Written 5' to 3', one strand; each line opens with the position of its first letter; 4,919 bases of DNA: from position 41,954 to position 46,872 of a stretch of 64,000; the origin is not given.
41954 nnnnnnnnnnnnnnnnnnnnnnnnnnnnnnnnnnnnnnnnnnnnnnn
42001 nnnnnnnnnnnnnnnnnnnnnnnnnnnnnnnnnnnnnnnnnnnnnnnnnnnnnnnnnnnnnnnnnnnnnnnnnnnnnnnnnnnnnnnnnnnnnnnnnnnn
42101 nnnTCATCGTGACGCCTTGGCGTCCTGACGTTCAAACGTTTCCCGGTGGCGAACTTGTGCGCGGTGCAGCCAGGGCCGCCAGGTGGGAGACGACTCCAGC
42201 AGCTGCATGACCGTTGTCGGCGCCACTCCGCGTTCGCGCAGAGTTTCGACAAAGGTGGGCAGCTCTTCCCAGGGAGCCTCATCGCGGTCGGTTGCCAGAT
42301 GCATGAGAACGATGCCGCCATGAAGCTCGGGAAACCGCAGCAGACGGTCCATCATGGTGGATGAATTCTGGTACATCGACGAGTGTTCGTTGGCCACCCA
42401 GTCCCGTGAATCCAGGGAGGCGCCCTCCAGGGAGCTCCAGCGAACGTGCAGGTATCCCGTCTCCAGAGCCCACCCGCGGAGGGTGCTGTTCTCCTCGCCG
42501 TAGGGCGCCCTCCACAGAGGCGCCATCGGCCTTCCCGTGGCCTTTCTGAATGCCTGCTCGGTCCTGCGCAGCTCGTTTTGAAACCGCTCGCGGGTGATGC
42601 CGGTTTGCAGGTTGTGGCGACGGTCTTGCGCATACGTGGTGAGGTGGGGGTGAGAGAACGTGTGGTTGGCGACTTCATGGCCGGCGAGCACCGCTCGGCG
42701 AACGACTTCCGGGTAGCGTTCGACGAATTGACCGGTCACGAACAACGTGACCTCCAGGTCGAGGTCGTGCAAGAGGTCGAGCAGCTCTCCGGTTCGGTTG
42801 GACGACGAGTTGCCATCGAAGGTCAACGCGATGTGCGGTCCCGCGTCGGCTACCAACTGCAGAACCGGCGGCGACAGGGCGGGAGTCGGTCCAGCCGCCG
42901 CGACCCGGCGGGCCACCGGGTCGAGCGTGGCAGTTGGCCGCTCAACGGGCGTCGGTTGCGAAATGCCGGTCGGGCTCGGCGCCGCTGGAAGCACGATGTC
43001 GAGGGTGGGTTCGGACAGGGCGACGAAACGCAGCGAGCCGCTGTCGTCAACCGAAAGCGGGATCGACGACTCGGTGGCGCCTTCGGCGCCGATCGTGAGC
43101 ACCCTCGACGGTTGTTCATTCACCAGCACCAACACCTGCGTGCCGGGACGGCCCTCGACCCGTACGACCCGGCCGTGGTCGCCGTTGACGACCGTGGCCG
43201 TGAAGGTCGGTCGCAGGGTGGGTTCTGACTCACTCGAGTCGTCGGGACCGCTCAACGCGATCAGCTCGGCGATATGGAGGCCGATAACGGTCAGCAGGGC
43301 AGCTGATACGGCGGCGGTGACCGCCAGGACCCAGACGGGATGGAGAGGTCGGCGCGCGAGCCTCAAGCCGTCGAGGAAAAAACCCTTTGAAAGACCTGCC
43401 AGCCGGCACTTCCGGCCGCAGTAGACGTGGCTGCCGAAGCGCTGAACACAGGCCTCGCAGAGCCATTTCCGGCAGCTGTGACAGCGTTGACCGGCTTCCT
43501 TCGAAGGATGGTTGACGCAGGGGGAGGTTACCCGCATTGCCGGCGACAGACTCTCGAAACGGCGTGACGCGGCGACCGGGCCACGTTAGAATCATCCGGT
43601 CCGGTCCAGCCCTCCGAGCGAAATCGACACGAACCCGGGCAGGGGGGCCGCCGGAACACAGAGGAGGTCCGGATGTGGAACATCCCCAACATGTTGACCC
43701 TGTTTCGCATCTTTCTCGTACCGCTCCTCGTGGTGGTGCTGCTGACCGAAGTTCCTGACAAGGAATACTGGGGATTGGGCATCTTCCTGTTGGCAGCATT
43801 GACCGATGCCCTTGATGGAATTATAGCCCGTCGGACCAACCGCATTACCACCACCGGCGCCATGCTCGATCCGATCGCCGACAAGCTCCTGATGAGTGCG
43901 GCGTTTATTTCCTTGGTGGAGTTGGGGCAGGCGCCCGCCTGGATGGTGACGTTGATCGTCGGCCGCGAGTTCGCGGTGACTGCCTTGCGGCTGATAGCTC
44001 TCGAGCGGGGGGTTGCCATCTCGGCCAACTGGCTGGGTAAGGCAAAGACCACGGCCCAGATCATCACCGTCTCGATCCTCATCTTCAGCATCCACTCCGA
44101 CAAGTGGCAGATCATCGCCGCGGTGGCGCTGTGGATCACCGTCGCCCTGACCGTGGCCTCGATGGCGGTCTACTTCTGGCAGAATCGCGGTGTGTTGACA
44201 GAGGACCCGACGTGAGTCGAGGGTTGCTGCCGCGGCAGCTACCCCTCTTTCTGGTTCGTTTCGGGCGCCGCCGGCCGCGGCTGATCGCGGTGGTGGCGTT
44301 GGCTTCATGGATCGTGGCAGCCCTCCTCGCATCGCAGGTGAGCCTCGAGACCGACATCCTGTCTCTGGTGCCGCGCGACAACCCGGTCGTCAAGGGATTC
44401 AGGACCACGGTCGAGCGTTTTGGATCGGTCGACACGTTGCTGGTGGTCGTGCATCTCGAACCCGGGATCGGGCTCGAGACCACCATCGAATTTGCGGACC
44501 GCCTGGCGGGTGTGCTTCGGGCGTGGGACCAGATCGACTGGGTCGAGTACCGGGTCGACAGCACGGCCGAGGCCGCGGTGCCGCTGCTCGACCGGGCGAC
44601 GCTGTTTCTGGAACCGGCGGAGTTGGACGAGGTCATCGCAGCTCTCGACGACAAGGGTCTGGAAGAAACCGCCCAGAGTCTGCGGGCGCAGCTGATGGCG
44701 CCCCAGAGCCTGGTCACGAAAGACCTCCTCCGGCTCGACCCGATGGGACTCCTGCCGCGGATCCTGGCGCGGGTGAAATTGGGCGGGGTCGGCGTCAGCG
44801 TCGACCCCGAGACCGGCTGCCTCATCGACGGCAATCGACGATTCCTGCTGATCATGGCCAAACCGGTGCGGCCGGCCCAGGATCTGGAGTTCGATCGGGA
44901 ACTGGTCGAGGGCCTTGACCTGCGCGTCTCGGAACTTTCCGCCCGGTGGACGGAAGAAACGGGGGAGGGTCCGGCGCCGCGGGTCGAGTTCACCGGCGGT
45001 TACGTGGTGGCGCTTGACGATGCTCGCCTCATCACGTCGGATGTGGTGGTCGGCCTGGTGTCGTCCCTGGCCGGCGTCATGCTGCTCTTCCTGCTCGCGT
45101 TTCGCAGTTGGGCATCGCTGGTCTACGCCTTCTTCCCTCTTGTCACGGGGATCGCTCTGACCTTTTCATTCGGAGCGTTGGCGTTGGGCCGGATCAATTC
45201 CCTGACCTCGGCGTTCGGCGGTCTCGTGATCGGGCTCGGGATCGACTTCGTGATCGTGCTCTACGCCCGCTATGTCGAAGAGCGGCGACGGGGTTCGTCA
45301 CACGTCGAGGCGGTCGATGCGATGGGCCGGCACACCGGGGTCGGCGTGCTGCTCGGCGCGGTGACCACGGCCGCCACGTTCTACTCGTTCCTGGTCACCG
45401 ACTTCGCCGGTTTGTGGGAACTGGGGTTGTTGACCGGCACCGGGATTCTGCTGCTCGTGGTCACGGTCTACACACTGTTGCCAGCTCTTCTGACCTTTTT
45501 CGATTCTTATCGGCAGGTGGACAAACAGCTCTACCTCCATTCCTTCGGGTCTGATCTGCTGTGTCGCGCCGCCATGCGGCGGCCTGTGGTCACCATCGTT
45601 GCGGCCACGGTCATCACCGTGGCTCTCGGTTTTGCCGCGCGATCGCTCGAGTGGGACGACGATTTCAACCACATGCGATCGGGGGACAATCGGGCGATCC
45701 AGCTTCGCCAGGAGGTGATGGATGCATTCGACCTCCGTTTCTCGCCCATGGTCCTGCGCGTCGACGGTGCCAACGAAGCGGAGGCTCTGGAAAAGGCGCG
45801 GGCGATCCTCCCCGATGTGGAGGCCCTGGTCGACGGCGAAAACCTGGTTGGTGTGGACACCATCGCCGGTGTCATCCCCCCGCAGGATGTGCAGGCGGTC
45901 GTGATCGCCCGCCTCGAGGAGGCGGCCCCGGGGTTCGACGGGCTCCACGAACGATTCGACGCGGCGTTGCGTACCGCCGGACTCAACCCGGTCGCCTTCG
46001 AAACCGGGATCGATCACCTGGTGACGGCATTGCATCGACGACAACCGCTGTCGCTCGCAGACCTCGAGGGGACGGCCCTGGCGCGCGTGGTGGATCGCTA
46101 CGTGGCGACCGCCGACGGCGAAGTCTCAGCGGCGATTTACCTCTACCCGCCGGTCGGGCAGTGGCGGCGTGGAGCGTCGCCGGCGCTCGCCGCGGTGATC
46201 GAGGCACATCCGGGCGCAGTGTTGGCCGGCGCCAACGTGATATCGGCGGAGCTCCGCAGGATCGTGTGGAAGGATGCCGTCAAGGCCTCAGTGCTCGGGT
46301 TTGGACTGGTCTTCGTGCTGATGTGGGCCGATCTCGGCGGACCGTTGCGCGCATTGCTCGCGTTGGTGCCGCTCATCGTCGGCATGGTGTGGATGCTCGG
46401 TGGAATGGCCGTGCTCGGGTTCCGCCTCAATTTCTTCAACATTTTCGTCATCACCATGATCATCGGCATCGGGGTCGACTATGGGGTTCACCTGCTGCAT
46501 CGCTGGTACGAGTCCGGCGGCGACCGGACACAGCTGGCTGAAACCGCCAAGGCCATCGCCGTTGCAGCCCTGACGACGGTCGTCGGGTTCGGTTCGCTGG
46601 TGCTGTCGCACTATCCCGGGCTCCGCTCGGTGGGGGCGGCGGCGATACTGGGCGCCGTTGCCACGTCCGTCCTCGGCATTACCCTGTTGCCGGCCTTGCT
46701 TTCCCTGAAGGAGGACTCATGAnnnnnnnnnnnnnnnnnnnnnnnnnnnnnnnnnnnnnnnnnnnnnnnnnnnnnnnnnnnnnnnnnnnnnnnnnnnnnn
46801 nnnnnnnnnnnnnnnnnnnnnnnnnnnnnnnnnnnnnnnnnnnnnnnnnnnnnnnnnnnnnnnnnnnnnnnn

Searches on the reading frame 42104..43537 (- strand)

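Call 56: search_protein_families(library=pfam, proteins=[window:42104-43537:-], max_evalue=0.00001)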
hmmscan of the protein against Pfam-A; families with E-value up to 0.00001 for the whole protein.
window:42104-43537:- (477 aa): 1 family
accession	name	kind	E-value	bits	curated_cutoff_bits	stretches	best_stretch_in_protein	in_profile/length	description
PF01522.26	Polysacc_deac_1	-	2.5e-29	102.2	23.1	1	233-362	6-121/124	Polysaccharide deacetylase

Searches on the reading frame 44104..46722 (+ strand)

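Call 56: search_protein_families(library=pfam, proteins=[window:44104-46722:+], max_evalue=0.00001)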
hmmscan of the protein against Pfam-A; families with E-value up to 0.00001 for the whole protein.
window:44104-46722:+ (872 aa): 1 family
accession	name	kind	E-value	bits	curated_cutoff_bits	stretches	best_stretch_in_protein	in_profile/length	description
PF03176.21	MMPL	-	1.7e-28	100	20.5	2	291-466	122-302/333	MMPL family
